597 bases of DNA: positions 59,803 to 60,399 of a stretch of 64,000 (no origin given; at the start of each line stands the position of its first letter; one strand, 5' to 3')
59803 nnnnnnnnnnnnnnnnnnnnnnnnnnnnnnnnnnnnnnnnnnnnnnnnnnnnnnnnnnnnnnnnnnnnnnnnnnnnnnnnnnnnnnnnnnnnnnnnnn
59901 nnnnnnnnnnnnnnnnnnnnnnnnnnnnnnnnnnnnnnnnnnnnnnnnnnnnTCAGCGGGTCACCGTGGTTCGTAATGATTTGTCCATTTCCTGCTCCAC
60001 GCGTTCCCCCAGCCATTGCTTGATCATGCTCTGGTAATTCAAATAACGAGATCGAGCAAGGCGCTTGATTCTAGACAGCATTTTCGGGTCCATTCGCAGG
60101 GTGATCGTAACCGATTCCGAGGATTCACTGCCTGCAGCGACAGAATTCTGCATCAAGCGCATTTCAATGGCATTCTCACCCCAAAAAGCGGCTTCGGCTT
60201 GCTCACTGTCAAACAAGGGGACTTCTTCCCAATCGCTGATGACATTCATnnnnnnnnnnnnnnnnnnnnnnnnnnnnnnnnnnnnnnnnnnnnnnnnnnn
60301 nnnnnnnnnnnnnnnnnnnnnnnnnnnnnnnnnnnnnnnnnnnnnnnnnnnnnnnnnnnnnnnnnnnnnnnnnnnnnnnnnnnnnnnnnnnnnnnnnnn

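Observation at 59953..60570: BrnT/BrnA-like toxin-antitoxin pair wedged between gspF and the pseudopilin genes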

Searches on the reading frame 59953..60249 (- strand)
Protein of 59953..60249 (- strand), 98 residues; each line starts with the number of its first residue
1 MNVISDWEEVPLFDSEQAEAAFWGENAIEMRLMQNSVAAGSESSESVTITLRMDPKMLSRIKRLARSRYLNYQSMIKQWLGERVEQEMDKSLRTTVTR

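Call 3: search_protein_families(library=pfam, proteins=[window:59953-60249:-], max_evalue=1)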
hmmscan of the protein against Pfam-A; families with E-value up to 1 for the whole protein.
window:59953-60249:- (98 aa): 4 families
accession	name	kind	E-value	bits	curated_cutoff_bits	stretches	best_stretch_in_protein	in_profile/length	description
PF12441.14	CopG_antitoxin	-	1.4e-09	39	28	1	9-82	2-78/79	CopG antitoxin of type II toxin-antitoxin system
PF19807.5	DUF6290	-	0.0022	18.6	27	1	48-90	3-45/72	Family of unknown function (DUF6290)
PF23807.1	RHH_10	-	0.0028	18.3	27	1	42-84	19-61/84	Ribbon-helix-helix protein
PF14384.12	BrnA_antitoxin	-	0.08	13.8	26.1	1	44-80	32-64/68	BrnA antitoxin of type II toxin-antitoxin system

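Call 4: search_protein_families(library=ncbifam, proteins=[window:59953-60249:-], max_evalue=1)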
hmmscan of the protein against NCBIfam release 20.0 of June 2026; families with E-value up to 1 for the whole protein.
window:59953-60249:- (98 aa): 2 families
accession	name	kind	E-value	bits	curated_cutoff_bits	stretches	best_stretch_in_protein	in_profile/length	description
NF047399.1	BrnA_antitoxin_add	equivalog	8.8e-05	22.6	60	1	42-84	28-70/70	type II toxin-antitoxin system BrnA family antitoxin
NF046040.1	RelB_antitoxin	equivalog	0.013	15.8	50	1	49-92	1-44/69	type II toxin-antitoxin system RelB family antitoxin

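Call 24: find_homologous_proteins(query=window:59953-60249:-, max_evalue=0.01)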
Query window:59953-60249:- (98 aa): 8000 proteins with E <= 0.01 among 8000 candidates; the best 120 are listed.
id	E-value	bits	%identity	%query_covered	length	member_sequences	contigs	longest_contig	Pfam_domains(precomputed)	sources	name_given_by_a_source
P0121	1.9e-48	180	90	96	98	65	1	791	PF12441.15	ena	-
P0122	6.2e-45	169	86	96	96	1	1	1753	PF12441.15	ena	-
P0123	9.6e-43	162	81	93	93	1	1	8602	PF12441.15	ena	-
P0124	1.3e-40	155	83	90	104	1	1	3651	PF12441.15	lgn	-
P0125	2.7e-40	154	82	90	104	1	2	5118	PF12441.15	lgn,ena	-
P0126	5.1e-40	153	82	90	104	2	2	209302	PF12441.15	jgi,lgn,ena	-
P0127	7.1e-40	153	78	93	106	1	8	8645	PF12441.15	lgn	-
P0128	8.2e-40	152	80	90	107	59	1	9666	PF12441.15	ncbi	-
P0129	8.9e-40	152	81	90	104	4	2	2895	PF12441.15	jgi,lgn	jgi:predicted DNA binding CopG/RHH family protein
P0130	1.3e-39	152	78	92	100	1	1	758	PF12441.15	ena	-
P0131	1.9e-39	151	77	90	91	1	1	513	PF12441.15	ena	-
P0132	3.1e-39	151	78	92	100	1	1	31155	PF12441.15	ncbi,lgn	-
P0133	3.3e-39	150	80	90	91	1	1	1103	PF12441.15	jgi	jgi:predicted DNA binding CopG/RHH family protein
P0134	3.6e-39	150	81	90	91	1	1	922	PF12441.15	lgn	-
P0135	4.5e-39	150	80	89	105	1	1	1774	PF12441.15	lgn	-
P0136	4.9e-39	150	73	96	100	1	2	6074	PF12441.15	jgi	jgi:predicted DNA binding CopG/RHH family protein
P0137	5.0e-39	150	77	90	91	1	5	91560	PF12441.15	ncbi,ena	-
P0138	5.8e-39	150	81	90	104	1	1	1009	PF12441.15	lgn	-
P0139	5.9e-39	150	81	90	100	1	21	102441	PF12441.15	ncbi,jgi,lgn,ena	ncbi:MAG: CopG family antitoxin [Verrucomicrobiota bacterium]|jgi:predicted DNA binding CopG/RHH fam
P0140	6.3e-39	150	77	90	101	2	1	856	PF12441.15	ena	-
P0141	6.9e-39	149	80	90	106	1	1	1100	PF12441.15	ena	-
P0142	7.1e-39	149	74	100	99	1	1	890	PF12441.15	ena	-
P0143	8.3e-39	149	75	96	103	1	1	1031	PF12441.15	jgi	-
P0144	9.5e-39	149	80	90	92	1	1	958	PF12441.15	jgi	jgi:predicted DNA binding CopG/RHH family protein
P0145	9.5e-39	149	75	94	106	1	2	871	PF12441.15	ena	-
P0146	1.0e-38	149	80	90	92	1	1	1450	PF12441.15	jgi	jgi:predicted DNA binding CopG/RHH family protein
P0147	1.0e-38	149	77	90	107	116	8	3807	PF12441.15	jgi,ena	-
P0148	1.0e-38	149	77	92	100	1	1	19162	PF12441.15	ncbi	-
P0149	1.1e-38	149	78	83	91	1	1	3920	PF12441.15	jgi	-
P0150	1.1e-38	149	77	90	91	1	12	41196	PF12441.15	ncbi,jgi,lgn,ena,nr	ncbi:MAG: hypothetical protein FJ398_05620 [Verrucomicrobia bacterium]|nr:hypothetical protein [Verr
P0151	1.1e-38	149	80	90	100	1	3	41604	PF12441.15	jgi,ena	jgi:predicted DNA binding CopG/RHH family protein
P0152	1.1e-38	149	77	90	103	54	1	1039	PF12441.15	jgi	jgi:predicted DNA binding CopG/RHH family protein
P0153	1.3e-38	149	77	93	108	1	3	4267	PF12441.15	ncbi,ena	-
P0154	1.4e-38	149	80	90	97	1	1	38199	PF12441.15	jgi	jgi:hypothetical protein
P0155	1.5e-38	148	78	90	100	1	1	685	PF12441.15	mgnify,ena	mgnify:CR=1 FL=1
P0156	1.5e-38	148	81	82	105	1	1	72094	PF12441.15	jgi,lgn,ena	-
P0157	1.6e-38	148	77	90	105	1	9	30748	PF12441.15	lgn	-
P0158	1.7e-38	148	78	90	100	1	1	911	PF12441.15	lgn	-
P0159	1.7e-38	148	80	90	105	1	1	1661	PF12441.15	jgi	-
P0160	1.7e-38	148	80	90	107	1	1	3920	PF12441.15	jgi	jgi:predicted DNA binding CopG/RHH family protein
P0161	1.7e-38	148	78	90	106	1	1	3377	PF12441.15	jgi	-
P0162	1.7e-38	148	78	90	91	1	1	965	PF12441.15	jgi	-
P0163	1.8e-38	148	78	90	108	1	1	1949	PF12441.15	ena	-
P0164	1.9e-38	148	80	90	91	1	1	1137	PF12441.15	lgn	-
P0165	2.0e-38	148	78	90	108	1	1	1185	PF12441.15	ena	-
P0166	2.0e-38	148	78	90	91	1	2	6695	PF12441.15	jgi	jgi:predicted DNA binding CopG/RHH family protein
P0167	2.2e-38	148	78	90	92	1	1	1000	PF12441.15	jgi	-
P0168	2.4e-38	148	77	89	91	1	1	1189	PF12441.15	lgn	-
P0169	2.4e-38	148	78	90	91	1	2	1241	PF12441.15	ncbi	-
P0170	2.4e-38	148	75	90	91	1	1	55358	PF12441.15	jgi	jgi:hypothetical protein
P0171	2.5e-38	148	74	92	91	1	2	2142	PF12441.15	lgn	-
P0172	2.5e-38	148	77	90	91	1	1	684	PF12441.15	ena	-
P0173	2.5e-38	148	78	90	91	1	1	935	PF12441.15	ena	-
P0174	2.6e-38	148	77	90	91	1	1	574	PF12441.15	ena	-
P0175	2.6e-38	148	77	90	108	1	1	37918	PF12441.15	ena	-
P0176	2.7e-38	148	77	90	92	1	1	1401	PF12441.15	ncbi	-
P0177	2.7e-38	148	73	97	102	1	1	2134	PF12441.15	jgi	jgi:predicted DNA binding CopG/RHH family protein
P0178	2.7e-38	148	77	90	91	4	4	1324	PF12441.15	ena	-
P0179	2.9e-38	147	76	90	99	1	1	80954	PF12441.15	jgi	jgi:predicted DNA binding CopG/RHH family protein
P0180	2.9e-38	147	78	90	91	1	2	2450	PF12441.15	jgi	jgi:predicted DNA binding CopG/RHH family protein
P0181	2.9e-38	147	77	90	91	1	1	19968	PF12441.15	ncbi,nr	ncbi:MAG: hypothetical protein HYY23_05640 [Verrucomicrobia bacterium]|nr:hypothetical protein [Verr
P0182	2.9e-38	147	80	90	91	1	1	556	PF12441.15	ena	-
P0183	3.0e-38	147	78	90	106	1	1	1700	PF12441.15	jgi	jgi:hypothetical protein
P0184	3.0e-38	147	73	94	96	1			PF12441.15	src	-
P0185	3.0e-38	147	76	90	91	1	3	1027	PF12441.15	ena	-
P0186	3.2e-38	147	75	90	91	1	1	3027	PF12441.15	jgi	jgi:hypothetical protein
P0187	3.3e-38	147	77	93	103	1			PF12441.15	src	-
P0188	3.3e-38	147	77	90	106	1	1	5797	PF12441.15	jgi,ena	jgi:predicted DNA binding CopG/RHH family protein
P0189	3.4e-38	147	78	82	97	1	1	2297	PF12441.15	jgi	jgi:predicted DNA binding CopG/RHH family protein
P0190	3.4e-38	147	77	90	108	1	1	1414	PF12441.15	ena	-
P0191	3.5e-38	147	80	82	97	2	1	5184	PF12441.15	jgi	jgi:hypothetical protein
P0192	3.6e-38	147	76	93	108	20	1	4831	PF12441.15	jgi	jgi:predicted DNA binding CopG/RHH family protein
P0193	3.7e-38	147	80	94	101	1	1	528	PF12441.15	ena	-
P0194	3.7e-38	147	76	93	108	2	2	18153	PF12441.15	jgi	jgi:hypothetical protein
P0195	3.7e-38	147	77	90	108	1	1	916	PF12441.15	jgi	jgi:predicted DNA binding CopG/RHH family protein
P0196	3.8e-38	147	74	97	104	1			PF12441.15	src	-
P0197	3.8e-38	147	77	90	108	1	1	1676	PF12441.15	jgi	-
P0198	3.8e-38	147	78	89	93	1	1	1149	PF12441.15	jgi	-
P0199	4.0e-38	147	72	97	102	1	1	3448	PF12441.15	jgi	jgi:predicted DNA binding CopG/RHH family protein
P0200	4.2e-38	147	78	90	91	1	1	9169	PF12441.15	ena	-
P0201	4.3e-38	147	76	90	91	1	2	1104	PF12441.15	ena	-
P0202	4.3e-38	147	78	90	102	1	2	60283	PF12441.15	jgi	jgi:predicted DNA binding CopG/RHH family protein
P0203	4.4e-38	147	75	90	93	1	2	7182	PF12441.15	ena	-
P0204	4.4e-38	147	76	93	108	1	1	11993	PF12441.15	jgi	jgi:predicted DNA binding CopG/RHH family protein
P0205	4.5e-38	147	75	93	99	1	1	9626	PF12441.15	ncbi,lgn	-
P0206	4.5e-38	147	76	90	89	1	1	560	PF12441.15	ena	-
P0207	4.6e-38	147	78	90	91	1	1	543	PF12441.15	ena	-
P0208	4.9e-38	147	77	90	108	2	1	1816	PF12441.15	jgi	jgi:predicted DNA binding CopG/RHH family protein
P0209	5.0e-38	147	76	90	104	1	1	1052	PF12441.15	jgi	jgi:predicted DNA binding CopG/RHH family protein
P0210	5.1e-38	147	72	98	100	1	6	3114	PF12441.15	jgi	jgi:predicted DNA binding CopG/RHH family protein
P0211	5.1e-38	147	76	90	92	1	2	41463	PF12441.15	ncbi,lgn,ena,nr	ncbi:MAG: hypothetical protein EXS31_02180 [Pedosphaera sp.]|nr:hypothetical protein [Pedosphaera sp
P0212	5.2e-38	147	75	90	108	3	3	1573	PF12441.15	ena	-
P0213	5.2e-38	147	80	83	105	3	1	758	PF12441.15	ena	-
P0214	5.3e-38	147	72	98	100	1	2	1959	PF12441.15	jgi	jgi:predicted DNA binding CopG/RHH family protein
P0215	5.3e-38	147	75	89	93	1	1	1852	PF12441.15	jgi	jgi:predicted DNA binding CopG/RHH family protein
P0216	5.4e-38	147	77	90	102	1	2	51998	PF12441.15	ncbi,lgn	-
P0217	5.5e-38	147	77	90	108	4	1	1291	PF12441.15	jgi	jgi:predicted DNA binding CopG/RHH family protein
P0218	5.7e-38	147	74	93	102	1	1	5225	PF12441.15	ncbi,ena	-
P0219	5.9e-38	146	77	90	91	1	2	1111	PF12441.15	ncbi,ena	-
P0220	5.9e-38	146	77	90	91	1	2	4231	PF12441.15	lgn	-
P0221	6.1e-38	146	77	90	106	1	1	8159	PF12441.15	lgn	-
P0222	6.3e-38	146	73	92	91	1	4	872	PF12441.15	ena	-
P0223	6.3e-38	146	77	90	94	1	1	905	PF12441.15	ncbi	-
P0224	6.4e-38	146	75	90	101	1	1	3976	PF12441.15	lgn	-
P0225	6.4e-38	146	75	89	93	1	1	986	PF12441.15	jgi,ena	-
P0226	6.5e-38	146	80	82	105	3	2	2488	PF12441.15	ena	-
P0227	6.6e-38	146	77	90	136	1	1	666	PF12441.15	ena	-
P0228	6.8e-38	146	77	90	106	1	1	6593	PF12441.15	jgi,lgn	-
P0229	7.0e-38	146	77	90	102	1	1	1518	PF12441.15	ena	-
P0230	7.1e-38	146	74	90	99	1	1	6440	PF12441.15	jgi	-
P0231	7.2e-38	146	75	90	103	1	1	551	PF12441.15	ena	-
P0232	7.2e-38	146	78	90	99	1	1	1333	PF12441.15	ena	-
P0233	7.5e-38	146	77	90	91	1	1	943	PF12441.15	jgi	-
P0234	7.6e-38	146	77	90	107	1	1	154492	PF12441.15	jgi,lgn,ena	-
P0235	7.6e-38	146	77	90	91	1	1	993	PF12441.15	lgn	-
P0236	7.7e-38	146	76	90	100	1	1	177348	PF12441.15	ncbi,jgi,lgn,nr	ncbi:MAG TPA: CopG family antitoxin [Verrucomicrobiae bacterium]|jgi:predicted DNA binding CopG/RHH 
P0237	7.7e-38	146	77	90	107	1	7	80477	PF12441.15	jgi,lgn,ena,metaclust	jgi:predicted transcriptional regulator|metaclust:\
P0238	7.8e-38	146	77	90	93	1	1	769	PF12441.15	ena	-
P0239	7.8e-38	146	77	90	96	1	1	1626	PF12441.15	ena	-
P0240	7.8e-38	146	-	-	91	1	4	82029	PF12441.15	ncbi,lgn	-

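Call 64: search_solved_structures(query=A2, max_evalue=1, show_alignments=2)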
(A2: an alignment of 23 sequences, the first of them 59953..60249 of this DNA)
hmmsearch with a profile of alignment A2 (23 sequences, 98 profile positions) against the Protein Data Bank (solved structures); distinct sequences matched with E-value up to 1: 0.

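Call 71: search_protein_families(library=padloc, proteins=[window:59953-60249:-], max_evalue=1)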
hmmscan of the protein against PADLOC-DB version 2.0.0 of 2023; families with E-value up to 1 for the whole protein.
window:59953-60249:- (98 aa): 0 families
